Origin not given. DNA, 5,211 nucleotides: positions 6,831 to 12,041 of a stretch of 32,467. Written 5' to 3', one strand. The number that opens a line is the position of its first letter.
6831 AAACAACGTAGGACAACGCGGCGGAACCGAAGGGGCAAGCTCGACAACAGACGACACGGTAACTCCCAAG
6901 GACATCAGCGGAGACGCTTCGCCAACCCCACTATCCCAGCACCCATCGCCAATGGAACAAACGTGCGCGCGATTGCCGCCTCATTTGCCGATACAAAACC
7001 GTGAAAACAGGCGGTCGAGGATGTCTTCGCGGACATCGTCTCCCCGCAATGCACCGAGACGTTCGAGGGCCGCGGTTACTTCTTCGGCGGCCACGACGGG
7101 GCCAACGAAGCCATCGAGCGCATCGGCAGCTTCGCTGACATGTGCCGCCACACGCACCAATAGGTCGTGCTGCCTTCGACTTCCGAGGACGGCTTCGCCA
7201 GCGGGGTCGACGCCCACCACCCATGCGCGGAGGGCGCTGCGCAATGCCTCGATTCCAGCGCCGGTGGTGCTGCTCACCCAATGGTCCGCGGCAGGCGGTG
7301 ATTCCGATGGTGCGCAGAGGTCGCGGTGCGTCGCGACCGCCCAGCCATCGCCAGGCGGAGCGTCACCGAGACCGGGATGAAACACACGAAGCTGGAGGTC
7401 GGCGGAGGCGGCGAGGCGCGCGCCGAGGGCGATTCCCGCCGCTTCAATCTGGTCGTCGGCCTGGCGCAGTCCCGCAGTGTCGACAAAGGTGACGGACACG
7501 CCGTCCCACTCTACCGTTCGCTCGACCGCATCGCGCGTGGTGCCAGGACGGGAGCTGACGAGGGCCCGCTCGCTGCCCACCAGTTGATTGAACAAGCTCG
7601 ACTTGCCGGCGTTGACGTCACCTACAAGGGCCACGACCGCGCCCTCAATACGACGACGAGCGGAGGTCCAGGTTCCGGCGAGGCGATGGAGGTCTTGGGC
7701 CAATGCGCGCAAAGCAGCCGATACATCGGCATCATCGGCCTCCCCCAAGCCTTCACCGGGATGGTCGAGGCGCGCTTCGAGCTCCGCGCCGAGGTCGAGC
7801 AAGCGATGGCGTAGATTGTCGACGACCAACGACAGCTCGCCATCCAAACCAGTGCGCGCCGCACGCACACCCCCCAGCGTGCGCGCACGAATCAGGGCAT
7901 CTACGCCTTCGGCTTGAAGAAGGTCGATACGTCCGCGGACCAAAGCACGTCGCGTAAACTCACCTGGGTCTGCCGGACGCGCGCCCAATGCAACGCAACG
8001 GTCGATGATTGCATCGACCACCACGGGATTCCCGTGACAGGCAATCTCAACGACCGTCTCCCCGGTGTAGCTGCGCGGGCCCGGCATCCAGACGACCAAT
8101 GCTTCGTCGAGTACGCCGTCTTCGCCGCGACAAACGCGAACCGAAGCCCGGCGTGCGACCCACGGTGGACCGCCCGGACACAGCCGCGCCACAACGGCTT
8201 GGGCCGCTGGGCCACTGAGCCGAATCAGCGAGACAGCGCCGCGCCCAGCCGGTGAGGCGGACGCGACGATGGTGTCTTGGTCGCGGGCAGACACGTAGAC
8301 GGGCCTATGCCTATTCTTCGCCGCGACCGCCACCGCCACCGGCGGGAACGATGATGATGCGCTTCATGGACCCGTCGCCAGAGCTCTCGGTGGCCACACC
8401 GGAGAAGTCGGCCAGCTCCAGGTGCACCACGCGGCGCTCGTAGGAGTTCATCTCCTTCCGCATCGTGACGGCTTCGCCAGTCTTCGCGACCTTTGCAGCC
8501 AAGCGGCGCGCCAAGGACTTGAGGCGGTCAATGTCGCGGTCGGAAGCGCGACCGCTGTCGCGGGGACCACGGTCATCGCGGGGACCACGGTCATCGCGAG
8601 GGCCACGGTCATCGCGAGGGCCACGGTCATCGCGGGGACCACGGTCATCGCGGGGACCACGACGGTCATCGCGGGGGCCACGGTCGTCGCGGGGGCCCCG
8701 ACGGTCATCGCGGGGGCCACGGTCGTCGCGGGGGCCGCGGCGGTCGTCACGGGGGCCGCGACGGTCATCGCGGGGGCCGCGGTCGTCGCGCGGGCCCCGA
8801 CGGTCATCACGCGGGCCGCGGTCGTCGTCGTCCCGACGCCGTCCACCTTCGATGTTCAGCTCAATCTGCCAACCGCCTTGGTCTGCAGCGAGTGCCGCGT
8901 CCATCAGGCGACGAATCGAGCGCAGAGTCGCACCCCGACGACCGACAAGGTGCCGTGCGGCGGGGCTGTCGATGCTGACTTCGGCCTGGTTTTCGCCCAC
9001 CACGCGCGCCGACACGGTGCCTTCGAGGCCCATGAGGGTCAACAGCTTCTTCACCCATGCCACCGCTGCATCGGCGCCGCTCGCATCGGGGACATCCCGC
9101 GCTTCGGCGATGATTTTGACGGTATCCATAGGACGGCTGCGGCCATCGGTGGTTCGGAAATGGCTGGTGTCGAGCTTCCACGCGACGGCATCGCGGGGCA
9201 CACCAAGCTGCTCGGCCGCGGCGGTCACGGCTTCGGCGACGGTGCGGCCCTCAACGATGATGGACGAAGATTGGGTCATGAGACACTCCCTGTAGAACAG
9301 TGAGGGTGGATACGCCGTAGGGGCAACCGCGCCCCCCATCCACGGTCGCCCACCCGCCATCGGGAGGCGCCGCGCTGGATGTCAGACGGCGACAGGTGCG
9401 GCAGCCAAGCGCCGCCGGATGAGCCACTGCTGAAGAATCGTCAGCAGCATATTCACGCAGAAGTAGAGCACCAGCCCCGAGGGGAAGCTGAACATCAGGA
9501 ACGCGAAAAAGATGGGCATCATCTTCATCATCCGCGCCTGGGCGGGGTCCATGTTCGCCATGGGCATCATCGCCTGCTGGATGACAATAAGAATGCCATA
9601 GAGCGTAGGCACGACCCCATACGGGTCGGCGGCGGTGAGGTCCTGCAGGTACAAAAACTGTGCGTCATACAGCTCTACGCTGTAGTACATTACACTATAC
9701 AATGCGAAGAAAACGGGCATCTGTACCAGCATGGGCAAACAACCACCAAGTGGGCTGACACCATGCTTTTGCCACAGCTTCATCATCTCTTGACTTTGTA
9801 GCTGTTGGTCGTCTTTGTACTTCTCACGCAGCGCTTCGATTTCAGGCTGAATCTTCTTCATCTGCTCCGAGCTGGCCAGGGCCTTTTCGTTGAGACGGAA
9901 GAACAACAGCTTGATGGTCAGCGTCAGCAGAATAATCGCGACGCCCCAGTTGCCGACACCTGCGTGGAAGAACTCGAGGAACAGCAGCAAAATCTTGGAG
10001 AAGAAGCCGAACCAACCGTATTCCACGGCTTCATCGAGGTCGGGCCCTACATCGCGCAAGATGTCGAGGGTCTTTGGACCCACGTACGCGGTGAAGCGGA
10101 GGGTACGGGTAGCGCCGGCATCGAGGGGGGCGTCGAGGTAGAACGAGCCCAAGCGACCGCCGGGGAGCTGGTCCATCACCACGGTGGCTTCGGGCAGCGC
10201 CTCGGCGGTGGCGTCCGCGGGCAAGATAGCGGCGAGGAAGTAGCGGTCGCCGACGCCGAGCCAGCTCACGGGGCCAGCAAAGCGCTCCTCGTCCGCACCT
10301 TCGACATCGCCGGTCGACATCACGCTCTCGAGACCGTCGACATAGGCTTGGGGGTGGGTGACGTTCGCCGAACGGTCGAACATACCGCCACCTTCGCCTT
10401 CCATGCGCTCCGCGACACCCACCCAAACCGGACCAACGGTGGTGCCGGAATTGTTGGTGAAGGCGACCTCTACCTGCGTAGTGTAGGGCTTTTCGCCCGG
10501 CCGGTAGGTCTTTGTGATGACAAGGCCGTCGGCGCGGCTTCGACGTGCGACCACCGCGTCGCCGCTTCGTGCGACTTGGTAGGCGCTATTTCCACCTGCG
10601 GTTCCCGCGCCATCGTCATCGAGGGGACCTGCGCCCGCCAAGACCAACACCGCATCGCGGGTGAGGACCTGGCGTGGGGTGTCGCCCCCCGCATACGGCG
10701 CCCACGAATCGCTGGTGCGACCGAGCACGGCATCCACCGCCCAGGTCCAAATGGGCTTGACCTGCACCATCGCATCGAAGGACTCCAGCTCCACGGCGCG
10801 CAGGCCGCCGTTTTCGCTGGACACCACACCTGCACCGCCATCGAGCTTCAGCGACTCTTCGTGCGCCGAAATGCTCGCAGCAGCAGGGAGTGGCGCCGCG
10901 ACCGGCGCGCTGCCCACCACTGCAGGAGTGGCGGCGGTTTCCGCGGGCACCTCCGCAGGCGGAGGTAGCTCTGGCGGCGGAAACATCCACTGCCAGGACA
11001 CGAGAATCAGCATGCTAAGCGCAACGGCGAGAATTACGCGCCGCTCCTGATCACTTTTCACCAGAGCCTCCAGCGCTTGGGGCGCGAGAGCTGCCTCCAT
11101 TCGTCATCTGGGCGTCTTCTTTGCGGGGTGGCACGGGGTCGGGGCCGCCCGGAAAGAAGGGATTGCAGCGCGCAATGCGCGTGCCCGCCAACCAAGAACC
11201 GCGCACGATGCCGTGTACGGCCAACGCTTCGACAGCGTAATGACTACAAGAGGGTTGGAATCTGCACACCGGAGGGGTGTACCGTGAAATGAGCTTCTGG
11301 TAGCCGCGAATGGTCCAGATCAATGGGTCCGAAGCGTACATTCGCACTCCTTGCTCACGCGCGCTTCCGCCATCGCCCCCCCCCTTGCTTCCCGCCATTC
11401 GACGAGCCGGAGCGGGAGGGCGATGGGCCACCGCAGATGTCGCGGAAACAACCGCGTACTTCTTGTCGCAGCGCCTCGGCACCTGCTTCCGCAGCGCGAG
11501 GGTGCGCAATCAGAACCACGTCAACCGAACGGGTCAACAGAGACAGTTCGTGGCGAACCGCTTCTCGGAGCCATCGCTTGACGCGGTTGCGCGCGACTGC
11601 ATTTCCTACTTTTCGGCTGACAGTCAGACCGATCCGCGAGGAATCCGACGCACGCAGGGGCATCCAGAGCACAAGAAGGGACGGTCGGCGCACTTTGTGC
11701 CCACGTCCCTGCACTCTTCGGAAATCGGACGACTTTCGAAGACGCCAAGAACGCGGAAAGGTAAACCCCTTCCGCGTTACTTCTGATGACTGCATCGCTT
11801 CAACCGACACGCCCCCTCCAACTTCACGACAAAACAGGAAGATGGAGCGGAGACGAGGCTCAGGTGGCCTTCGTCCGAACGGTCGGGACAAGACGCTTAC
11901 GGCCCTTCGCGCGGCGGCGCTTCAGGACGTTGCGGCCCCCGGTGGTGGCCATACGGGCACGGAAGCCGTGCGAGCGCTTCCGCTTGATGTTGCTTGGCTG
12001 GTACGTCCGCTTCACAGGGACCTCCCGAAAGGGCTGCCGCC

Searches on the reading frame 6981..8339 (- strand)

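Call 4: search_protein_families(library=pfam, proteins=[window:6981-8339:-])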
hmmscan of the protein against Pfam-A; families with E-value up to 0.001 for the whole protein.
window:6981-8339:- (452 aa): 5 families
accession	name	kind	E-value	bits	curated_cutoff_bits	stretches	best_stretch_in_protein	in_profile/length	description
PF10396.14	TrmE_N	-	1.2e-34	119.5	29.8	1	23-137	1-117/117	GTP-binding protein TrmE N-terminus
PF12631.12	MnmE_helical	-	5.7e-34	118.5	40.1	1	140-449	1-211/211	MnmE helical domain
PF01926.29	MMR_HSR1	-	5.1e-19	68.9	21.9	1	236-315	2-78/113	50S ribosome-binding GTPase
PF02421.24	FeoB_N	-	1.4e-07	31.6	27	1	235-293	2-59/156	Ferrous iron transport protein B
PF00350.29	Dynamin_N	-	2.8e-05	24.6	27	1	236-269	1-34/168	Dynamin family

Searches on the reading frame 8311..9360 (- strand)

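Call 4: search_protein_families(library=pfam, proteins=[window:8311-9360:-])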
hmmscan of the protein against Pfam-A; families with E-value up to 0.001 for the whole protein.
window:8311-9360:- (349 aa): 3 families
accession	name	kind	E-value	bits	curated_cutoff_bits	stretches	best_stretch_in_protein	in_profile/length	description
PF01424.28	R3H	-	3.5e-14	53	26.8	1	280-338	3-59/60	R3H domain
PF13083.13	KH_KhpA-B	-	3.9e-05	23.9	32.1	1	115-162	17-67/73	KhpA/KhpB, KH domain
PF14804.11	Jag_N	-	4.6e-05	24.2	25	1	36-59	1-24/50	Jag N-terminus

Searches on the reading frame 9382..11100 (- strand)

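Call 4: search_protein_families(library=pfam, proteins=[window:9382-11100:-])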
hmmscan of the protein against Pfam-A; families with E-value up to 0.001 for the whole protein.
window:9382-11100:- (572 aa): 2 families
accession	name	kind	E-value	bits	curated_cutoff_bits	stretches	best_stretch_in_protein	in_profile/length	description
PF02096.25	60KD_IMP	-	2.9e-57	193.6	35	1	385-563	1-163/163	60Kd inner membrane protein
PF14849.12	YidC_periplas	-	2.9e-21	77.1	24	1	183-372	90-281/283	YidC periplasmic domain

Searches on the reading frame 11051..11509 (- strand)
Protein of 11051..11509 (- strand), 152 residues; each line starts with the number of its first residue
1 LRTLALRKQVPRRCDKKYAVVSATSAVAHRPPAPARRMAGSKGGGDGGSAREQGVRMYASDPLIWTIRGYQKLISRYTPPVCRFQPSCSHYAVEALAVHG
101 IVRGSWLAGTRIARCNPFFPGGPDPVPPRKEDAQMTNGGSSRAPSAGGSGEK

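Call 49: search_protein_families(library=pfam, proteins=[window:11051-11509:-], max_evalue=0.00001)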
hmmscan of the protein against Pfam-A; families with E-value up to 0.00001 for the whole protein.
window:11051-11509:- (152 aa): 1 family
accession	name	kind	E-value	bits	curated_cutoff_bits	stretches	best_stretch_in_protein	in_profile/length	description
PF01809.23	YidD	-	4.1e-27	94.2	27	1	63-126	4-67/67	Putative membrane protein insertion efficiency factor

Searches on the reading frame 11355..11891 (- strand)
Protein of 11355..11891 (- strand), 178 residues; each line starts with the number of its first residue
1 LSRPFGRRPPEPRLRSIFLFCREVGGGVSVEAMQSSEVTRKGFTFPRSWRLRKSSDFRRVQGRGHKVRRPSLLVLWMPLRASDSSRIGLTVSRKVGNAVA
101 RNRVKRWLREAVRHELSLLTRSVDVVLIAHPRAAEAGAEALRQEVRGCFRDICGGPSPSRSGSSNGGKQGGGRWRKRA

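Call 49: search_protein_families(library=pfam, proteins=[window:11355-11891:-], max_evalue=0.00001)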
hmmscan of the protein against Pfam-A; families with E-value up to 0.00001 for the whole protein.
window:11355-11891:- (178 aa): 1 family
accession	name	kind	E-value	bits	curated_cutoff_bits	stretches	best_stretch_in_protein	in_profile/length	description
PF00825.24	Ribonuclease_P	-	5.6e-29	100.8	22.3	1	45-151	1-107/109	Ribonuclease P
